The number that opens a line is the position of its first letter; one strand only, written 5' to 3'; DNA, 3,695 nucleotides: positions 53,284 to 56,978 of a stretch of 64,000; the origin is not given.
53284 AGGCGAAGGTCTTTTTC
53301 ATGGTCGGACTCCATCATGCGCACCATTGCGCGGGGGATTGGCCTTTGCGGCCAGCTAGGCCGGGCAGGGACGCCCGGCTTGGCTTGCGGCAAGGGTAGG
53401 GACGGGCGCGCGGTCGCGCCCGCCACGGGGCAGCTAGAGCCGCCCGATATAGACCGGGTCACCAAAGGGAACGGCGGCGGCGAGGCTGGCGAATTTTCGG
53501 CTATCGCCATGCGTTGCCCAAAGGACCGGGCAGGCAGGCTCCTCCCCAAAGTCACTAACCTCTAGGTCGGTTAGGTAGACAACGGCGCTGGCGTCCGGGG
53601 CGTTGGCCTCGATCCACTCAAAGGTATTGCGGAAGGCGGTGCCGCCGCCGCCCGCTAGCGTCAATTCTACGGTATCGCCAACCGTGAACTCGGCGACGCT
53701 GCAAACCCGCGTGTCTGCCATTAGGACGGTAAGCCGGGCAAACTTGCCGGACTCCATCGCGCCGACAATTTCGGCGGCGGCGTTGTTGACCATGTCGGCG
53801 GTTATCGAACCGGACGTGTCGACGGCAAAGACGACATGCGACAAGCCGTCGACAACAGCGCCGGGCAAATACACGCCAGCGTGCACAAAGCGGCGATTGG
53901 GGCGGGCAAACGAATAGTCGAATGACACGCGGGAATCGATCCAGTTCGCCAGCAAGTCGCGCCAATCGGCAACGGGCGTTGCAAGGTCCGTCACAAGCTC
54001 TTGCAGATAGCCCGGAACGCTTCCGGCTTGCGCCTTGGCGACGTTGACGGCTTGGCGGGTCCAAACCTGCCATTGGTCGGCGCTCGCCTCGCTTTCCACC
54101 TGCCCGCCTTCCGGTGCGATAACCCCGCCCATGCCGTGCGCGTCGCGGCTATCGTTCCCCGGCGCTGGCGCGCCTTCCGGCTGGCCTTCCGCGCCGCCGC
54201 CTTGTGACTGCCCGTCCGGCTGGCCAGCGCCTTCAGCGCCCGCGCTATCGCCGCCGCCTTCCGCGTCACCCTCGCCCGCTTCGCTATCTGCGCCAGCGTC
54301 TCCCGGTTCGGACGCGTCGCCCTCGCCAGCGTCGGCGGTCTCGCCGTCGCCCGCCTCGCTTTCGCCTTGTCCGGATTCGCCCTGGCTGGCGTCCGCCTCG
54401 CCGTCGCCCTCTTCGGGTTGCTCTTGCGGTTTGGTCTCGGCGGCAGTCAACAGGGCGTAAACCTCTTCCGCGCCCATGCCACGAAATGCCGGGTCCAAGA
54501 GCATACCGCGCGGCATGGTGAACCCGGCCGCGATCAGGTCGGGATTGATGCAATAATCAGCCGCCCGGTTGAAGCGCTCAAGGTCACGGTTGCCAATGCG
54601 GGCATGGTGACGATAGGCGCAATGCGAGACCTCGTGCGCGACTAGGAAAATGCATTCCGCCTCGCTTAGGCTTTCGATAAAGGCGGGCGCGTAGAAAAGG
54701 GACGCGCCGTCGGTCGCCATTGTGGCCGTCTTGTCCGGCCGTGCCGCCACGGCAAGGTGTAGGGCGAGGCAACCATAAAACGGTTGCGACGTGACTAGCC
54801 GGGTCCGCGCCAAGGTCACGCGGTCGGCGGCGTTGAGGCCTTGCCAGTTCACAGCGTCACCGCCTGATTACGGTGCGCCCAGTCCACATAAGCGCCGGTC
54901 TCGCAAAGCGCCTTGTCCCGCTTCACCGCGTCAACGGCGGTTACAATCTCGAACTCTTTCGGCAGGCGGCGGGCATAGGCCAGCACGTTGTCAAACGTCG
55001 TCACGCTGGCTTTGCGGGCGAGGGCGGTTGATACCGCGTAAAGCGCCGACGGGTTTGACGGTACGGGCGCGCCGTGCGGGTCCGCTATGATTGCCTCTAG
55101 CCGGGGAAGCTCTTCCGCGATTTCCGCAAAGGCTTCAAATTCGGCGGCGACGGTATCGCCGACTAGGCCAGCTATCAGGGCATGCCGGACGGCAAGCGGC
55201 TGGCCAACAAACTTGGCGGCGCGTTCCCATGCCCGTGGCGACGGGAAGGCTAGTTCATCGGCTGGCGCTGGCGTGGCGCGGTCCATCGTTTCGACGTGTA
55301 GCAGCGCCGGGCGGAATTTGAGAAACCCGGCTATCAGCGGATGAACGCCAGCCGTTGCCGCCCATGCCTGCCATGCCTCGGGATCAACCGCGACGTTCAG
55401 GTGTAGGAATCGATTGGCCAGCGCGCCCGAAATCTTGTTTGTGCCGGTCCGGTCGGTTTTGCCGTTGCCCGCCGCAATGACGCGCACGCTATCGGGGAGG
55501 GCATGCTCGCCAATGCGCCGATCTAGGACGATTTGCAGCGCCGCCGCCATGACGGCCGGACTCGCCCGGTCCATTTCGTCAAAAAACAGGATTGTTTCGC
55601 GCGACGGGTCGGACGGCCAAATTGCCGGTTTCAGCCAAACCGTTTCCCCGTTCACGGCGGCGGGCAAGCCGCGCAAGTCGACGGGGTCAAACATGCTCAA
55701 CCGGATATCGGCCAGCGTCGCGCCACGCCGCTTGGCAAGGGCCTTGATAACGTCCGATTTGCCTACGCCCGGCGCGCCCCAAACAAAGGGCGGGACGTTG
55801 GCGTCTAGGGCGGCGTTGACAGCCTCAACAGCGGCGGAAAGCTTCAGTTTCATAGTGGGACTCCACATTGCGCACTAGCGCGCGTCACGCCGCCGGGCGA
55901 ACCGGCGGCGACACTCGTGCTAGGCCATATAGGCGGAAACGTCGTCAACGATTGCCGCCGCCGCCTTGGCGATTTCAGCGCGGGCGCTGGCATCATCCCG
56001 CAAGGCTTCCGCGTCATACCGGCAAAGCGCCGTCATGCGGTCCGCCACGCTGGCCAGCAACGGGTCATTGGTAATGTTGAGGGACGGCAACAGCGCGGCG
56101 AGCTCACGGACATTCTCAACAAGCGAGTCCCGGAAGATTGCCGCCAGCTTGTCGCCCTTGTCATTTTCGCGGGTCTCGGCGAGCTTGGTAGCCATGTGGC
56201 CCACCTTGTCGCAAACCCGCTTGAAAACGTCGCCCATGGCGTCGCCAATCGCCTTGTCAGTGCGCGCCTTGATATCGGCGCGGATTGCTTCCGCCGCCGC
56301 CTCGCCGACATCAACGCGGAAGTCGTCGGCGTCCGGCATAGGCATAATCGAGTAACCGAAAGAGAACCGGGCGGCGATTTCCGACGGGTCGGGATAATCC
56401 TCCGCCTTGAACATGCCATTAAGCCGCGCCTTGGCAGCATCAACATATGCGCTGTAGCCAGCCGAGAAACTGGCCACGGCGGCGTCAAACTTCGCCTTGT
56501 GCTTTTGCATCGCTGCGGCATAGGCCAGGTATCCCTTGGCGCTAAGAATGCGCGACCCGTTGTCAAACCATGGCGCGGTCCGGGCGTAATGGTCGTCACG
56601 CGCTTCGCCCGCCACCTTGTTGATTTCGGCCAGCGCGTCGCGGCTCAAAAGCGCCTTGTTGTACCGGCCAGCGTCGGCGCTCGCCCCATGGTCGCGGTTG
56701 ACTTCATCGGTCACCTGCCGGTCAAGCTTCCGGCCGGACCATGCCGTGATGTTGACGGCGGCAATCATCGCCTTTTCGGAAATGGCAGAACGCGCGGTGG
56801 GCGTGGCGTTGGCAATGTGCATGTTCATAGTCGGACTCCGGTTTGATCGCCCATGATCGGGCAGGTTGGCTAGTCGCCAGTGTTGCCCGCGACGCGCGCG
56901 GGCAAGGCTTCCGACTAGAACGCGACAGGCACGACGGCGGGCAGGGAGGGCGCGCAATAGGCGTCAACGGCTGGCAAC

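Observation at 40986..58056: Conserved hairpin + GGAGUCCC translation-initiation leader in front of about 19 cistrons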

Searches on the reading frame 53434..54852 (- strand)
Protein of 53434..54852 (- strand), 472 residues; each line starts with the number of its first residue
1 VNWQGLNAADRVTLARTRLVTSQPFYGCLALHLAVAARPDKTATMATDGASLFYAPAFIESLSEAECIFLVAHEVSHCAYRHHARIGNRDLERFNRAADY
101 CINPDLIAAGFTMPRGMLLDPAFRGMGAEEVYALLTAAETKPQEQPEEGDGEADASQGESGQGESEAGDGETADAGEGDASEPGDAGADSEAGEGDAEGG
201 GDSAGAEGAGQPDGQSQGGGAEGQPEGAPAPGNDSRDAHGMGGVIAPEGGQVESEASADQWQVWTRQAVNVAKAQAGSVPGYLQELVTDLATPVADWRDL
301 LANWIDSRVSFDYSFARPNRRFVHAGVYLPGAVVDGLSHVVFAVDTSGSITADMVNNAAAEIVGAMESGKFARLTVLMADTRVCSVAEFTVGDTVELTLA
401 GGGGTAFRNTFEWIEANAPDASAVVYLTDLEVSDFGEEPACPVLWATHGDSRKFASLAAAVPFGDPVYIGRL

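Call 14: search_protein_families(library=pfam, proteins=[window:53434-54852:-], max_evalue=0.01)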
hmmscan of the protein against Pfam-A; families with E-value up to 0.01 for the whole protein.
window:53434-54852:- (472 aa): 2 families
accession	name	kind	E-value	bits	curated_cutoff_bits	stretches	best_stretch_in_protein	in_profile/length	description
PF13203.12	DUF2201_N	-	3.5e-50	171.6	23.2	2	10-192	4-184/271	Putative metallopeptidase domain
PF09967.15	DUF2201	-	1e-23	84.2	26.4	1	340-464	1-117/123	VWA-like domain (DUF2201)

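Call 23: find_related_loci(query=window:53434-54852:-, collection=viral_contigs, flank=10000)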
Query window:53434-54852:- (472 aa) in viral_contigs; peptide patterns used: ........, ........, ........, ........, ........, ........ (x = any residue, [..] = any of these).
41 stretches matched a pattern; 1 encode a relative of the query (tblastn E <= 1e-3); 1 distinct loci.
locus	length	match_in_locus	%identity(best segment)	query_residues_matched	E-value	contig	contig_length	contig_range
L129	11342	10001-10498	23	277-447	4e-8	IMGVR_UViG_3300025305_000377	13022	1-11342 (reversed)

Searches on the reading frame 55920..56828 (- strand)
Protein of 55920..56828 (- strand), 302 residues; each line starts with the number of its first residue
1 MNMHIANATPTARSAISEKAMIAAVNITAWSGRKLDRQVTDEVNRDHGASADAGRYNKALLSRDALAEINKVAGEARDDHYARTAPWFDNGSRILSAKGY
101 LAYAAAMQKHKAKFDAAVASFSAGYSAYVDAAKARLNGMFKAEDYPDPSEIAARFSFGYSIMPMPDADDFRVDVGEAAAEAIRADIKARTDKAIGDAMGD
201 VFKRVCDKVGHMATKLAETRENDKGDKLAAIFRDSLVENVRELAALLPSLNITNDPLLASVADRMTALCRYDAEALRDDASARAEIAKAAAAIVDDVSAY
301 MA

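Call 14: search_protein_families(library=pfam, proteins=[window:55920-56828:-], max_evalue=0.01)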
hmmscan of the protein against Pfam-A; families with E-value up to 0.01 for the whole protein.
window:55920-56828:- (302 aa): 0 families

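Call 35: search_protein_families(library=phrogs, proteins=[window:55920-56828:-], max_evalue=0.001)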
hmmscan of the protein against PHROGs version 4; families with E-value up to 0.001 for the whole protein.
window:55920-56828:- (302 aa): 0 families

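Call 36: find_homologous_proteins(query=window:55920-56828:-, max_evalue=0.00001)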
Query window:55920-56828:- (302 aa): 442 proteins with E <= 0.00001 among 8000 candidates; the best 120 are listed.
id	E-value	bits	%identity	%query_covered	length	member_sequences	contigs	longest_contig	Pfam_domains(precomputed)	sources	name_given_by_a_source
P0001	7.7e-187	637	100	100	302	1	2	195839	-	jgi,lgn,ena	-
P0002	2.1e-112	393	67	100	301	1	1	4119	PF11348.15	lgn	-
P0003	5.4e-106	372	62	100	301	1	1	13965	-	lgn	-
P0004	6.5e-104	365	61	100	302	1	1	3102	-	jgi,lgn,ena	-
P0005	2.0e-102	361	61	100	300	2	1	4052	-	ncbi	-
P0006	3.5e-102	360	61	100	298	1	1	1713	-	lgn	-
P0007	1.0e-101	358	63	95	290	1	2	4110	-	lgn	-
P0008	7.0e-101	356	61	96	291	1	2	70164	PF11348.15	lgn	-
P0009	7.3e-101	355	61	94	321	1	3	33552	-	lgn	-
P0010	5.7e-100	353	61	92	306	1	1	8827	-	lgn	-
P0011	3.4e-99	350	62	93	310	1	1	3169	-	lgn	-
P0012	2.3e-98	347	59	99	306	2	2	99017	-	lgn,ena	-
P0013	2.8e-98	347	60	97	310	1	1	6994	-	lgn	-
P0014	7.1e-98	346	59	96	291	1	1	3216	-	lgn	-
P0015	3.7e-96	340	58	96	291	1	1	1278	-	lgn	-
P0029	3.6e-89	317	55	100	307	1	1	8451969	PF11348.15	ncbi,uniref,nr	ncbi:hypothetical protein MesoLjLc_51190 [Mesorhizobium sp. L-8-10]|uniref:DUF3150 domain-containing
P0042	3.4e-86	307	50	97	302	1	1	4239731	-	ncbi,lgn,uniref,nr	ncbi:conserved exported protein of unknown function [Pseudorhizobium banfieldiae]|uniref:DUF3150 dom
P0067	1.1e-82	296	54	96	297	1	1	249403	PF11348.15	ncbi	ncbi:DUF3150 domain-containing protein [Alsobacter sp. SYSU BS001988]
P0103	9.8e-80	286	48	97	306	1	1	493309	PF11348.15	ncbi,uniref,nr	ncbi:hypothetical protein H9Q09_01035 [Aurantimonas sp. DM33-3]|uniref:DUF3150 domain-containing pro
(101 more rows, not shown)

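Call 37: find_encoding_contigs(protein=P0008, flank=10000, max_places=2)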
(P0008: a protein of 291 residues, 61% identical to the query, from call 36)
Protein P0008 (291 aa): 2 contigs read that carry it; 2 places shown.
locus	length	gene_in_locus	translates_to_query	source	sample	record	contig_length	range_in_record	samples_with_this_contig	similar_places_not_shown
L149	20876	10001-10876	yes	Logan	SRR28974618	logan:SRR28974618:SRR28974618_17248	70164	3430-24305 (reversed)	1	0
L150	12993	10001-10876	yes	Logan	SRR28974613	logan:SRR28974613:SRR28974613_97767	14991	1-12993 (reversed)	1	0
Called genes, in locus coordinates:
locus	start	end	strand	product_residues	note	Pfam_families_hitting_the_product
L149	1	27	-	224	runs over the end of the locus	PF00226:DnaJ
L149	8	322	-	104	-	-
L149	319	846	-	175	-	-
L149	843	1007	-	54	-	-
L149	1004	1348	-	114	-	-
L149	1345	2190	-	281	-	PF07505:DUF5131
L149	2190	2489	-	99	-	-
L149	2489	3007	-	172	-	-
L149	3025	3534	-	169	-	PF06941:NT5C (weak)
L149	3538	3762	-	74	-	-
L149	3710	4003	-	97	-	-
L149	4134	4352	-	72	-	PF00216:Bac_DNA_binding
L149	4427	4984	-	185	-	-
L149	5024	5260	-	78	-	-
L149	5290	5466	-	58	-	-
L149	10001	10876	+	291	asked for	PF11348:DUF3150 (faint)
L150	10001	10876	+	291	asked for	PF11348:DUF3150 (faint)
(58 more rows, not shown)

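Call 38: find_encoding_contigs(protein=P0012, flank=10000, max_places=2)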
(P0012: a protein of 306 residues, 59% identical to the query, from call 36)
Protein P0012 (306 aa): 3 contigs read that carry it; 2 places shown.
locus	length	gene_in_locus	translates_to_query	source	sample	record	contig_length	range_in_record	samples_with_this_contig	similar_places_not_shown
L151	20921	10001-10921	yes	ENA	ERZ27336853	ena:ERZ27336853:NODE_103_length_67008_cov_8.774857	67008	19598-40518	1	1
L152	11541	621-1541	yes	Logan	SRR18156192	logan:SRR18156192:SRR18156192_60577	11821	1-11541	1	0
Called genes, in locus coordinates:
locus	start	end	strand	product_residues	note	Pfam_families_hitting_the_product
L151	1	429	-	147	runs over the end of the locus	PF25682:Phage_VG64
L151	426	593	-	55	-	-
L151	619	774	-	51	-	-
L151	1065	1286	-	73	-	-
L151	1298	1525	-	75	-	-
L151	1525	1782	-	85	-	-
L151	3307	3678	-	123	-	-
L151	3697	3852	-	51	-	-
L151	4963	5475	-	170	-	-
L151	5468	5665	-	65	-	-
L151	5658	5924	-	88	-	PF14216:DUF4326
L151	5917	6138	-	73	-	-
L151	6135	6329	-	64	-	-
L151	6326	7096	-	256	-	-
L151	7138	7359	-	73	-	-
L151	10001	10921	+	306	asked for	-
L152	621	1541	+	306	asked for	-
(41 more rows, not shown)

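Call 39: find_encoding_contigs(protein=P0029, flank=10000, max_places=2)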
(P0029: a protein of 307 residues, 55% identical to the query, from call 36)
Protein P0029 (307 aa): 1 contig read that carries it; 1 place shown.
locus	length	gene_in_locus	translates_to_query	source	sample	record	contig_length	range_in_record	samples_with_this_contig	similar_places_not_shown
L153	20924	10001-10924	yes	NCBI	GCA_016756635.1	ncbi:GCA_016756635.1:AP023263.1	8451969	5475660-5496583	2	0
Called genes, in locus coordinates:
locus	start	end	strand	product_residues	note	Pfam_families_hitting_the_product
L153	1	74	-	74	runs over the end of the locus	PF08279:HTH_11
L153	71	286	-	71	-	-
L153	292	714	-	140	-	-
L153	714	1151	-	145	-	-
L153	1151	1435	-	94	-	-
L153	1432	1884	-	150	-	-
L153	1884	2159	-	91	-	-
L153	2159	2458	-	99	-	-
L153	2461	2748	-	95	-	-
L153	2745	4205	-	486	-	PF08719:NADAR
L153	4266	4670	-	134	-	-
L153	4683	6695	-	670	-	PF26675:DUF8224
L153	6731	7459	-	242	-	PF21818:DUF6884 (faint)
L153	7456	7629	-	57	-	-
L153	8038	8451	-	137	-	PF01844:HNH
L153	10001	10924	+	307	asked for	PF11348:DUF3150 (weak)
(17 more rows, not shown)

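Call 42: search_dna_similar(query=window:55920-56828:-, collection=phages, mode=protein, max_rows=25)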
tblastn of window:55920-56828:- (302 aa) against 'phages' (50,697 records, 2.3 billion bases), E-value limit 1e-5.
Records with a match: 3; places in all: 3; records where one place covers at least 80% of the query: 3.
Best place of each record, by identity: <60% 3.
By first word of the organism name: Planktothrix 2; Synechococcus 1.
By host as written in the record: Synechococcus sp. 1; - 1; Planktothricoides raciborskii 1.
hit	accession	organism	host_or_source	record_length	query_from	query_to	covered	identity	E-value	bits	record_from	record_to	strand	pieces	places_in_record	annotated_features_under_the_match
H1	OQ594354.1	Synechococcus phage MinM2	Synechococcus sp.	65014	4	276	90%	29.6%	1e-24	109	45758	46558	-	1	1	DUF3150 domain-containing protein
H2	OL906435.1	Planktothrix phage Pag-Yong1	Planktothrix agardhii FACHB-1261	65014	4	276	90%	29.6%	1e-24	109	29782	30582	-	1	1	hypothetical protein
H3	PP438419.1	Planktothrix phage Pra-JY27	Planktothricoides raciborskii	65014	4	276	90%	29.6%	1e-24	109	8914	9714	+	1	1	hypothetical protein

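Call 43: search_dna_similar(query=window:55920-56828:-, collection=plasmids, mode=protein, max_rows=20)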
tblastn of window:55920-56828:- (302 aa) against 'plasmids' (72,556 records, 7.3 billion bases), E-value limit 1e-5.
Records with a match: 62; places in all: 62; records where one place covers at least 80% of the query: 56.
Best place of each record, by identity: <60% 62.
By first word of the organism name: Burkholderia 27; Paraburkholderia 9; Cupriavidus 8; Caballeronia 4; Variovorax 4; Ralstonia 3; Candidatus 3; Rhodovastum 2; Simplicispira 1; Robbsia 1.
By predicted mobility (MOB-suite, as given by PLSDB): conjugative 29; non-mobilizable 22; mobilizable 11.
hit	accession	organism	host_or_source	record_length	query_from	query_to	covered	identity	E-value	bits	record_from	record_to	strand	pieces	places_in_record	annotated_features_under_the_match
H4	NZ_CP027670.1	Simplicispira suum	cell culture,Dust collector of pigpen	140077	9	277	89%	32.7%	2e-34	139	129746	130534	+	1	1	hypothetical protein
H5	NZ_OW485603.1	Rhodovastum atsumiense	-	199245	16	267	83%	34.8%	3e-37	147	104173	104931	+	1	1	hypothetical protein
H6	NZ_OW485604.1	Rhodovastum atsumiense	-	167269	16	267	83%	34.4%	7e-37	146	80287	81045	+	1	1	hypothetical protein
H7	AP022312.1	Burkholderia sp. SFA1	-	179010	5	264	86%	32.5%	7e-35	140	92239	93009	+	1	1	hypothetical protein (x2)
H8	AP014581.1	Burkholderia sp. RPE67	Riptortus pedestris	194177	5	264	86%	32.5%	1e-34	140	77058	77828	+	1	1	uncharacterized protein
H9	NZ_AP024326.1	Caballeronia sp. NK8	-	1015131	14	264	83%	33.2%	1e-34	140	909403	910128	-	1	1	record has no annotation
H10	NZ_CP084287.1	Caballeronia zhejiangensis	Anasa tristis,Cell culture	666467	14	264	83%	33.2%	1e-34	140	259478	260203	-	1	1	hypothetical protein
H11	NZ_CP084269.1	Caballeronia sp. Lep1P3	Leptoglossus zonatus,Cell culture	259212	14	264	83%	33.2%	1e-34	140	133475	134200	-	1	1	hypothetical protein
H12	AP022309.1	Burkholderia sp. SFA1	-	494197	14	264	83%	33.2%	1e-34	140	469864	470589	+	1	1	hypothetical protein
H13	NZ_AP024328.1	Caballeronia sp. NK8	-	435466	14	264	83%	33.2%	1e-34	139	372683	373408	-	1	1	hypothetical protein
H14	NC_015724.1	Cupriavidus necator N-1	soil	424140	16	277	87%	31.3%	2e-27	119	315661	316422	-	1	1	hypothetical protein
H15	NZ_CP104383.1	Ralstonia pickettii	cell culture,aquaculture water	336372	16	263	82%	32.8%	3e-31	130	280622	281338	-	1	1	hypothetical protein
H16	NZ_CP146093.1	Ralstonia sp. RRA.1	pure culture,Cupriavidus necator ...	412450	16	263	82%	32.8%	3e-31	130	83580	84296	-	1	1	hypothetical protein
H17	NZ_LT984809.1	Cupriavidus taiwanensis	-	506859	8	261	84%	31.8%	6e-29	123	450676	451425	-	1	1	hypothetical protein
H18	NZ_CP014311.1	Burkholderia sp. PAMC 26561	single cell,lichen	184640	14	264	83%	32.0%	1e-32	134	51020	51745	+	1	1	hypothetical protein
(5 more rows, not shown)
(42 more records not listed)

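Call 59: find_encoding_contigs(protein=P0042, flank=10000, max_places=1)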
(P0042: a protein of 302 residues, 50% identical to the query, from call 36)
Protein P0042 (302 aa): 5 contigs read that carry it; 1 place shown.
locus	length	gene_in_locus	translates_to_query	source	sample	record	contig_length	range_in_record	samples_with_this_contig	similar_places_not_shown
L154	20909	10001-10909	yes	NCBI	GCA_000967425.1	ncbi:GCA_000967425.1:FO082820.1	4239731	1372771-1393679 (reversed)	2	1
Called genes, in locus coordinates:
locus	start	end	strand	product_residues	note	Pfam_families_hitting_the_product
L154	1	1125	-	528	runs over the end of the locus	PF05136:Phage_portal_2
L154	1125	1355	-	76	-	-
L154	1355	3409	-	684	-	PF05876:GpA_ATPase, PF20454:GpA_nuclease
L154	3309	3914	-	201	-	-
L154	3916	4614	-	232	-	-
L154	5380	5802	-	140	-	-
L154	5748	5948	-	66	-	-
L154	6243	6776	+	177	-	-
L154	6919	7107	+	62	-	-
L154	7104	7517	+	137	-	-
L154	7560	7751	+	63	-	-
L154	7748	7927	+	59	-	-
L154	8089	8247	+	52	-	-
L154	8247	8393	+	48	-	-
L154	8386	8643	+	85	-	-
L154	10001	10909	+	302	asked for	-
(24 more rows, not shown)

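Call 60: find_encoding_contigs(protein=P0067, flank=10000, max_places=1)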
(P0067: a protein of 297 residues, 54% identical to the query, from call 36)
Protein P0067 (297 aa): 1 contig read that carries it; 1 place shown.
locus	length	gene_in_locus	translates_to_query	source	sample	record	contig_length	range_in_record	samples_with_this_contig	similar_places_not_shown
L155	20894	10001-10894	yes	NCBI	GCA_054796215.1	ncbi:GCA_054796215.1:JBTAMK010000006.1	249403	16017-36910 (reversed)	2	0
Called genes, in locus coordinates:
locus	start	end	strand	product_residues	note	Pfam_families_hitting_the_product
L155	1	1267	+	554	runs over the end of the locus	PF00656:Peptidase_C14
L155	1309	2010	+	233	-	PF14326:DUF4384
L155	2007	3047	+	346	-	PF14415:DUF4424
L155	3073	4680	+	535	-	PF13489:Methyltransf_23 (weak), PF02390:Methyltransf_4, PF08241:Methyltransf_11, PF08242:Methyltransf_12, PF13649:Methyltransf_25, PF13847:Methyltransf_31, PF10119:MethyTransf_Reg, PF21782:WHD_PKMT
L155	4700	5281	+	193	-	PF13930:Endonuclea_NS_2 (weak)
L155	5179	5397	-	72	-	-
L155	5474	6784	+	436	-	PF13356:Arm-DNA-bind_3, PF00589:Phage_integrase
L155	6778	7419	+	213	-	-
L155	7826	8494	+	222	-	-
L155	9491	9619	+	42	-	-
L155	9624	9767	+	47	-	-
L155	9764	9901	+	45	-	-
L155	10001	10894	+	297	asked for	PF11348:DUF3150 (weak)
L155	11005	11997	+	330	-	PF00004:AAA (weak), PF07728:AAA_5 (weak)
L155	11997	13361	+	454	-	PF13203:DUF2201_N, PF09967:DUF2201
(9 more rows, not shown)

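Call 61: find_encoding_contigs(protein=P0103, flank=10000, max_places=1)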
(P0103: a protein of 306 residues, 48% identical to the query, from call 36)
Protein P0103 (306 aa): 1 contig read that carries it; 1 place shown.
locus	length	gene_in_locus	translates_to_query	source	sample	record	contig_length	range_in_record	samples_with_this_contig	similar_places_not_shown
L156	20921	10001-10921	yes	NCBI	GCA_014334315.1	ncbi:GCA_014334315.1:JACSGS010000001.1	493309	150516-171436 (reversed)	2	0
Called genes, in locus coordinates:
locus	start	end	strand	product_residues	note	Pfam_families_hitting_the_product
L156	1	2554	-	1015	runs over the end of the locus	PF05876:GpA_ATPase, PF20454:GpA_nuclease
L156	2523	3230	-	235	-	-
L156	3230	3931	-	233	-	-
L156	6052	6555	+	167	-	-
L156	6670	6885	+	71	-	-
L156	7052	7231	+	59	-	-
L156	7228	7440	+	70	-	-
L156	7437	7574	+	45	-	-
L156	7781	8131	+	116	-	-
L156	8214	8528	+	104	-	-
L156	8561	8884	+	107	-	-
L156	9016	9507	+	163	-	-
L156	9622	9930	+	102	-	-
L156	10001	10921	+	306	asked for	PF11348:DUF3150 (weak)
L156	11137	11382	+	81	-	-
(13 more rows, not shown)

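Call 78: get_annotated_region(hit=H5, flank=7000)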
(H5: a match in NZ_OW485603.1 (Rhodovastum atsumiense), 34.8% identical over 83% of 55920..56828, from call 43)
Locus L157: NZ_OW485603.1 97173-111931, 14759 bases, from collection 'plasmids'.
description: Rhodovastum atsumiense strain G2-11 plasmid RHOApb
organism: Rhodovastum atsumiense (NCBI taxid 504468)
taxonomy: Bacteria; Pseudomonadota; Alphaproteobacteria; Rhodospirillales; Acetobacteraceae; Rhodovastum; Rhodovastum atsumiense
host: -; source: -; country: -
typing (MOB-suite, as given by PLSDB): non-mobilizable
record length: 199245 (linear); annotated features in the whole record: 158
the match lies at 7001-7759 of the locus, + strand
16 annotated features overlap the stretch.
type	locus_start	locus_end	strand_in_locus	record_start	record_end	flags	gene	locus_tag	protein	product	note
CDS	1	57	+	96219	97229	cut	-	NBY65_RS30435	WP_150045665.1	tyrosine-type recombinase/integrase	GO:0015074 - DNA integration [Evidence IEA]; GO:0006310 - DNA recombination [Evidence IEA]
CDS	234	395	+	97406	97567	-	-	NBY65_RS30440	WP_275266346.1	transposase domain-containing protein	-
CDS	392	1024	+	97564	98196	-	-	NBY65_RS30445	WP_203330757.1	UPF0149 family protein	-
CDS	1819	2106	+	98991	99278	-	-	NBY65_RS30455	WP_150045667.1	hypothetical protein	-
CDS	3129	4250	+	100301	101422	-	-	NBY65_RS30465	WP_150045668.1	hypothetical protein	-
CDS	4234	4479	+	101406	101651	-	-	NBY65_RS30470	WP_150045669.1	hypothetical protein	-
CDS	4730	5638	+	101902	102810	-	-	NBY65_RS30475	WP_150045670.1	DUF3991 and toprim domain-containing protein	-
CDS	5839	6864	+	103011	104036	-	-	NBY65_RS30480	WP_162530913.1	AAA family ATPase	-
CDS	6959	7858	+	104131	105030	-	-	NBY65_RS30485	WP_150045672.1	hypothetical protein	-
CDS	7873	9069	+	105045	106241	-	-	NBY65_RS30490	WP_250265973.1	VWA-like domain-containing protein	-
CDS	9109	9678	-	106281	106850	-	-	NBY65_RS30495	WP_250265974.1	hypothetical protein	-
CDS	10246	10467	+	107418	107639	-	-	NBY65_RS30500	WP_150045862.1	hypothetical protein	-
CDS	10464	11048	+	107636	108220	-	-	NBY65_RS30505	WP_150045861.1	zeta toxin family protein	-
CDS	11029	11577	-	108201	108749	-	-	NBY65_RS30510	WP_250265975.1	hypothetical protein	-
CDS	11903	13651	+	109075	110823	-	-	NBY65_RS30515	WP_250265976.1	ParB/RepB/Spo0J family partition protein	GO:0007059 - chromosome segregation [Evidence IEA]; GO:0000910 - cytokinesis [Evidence IEA]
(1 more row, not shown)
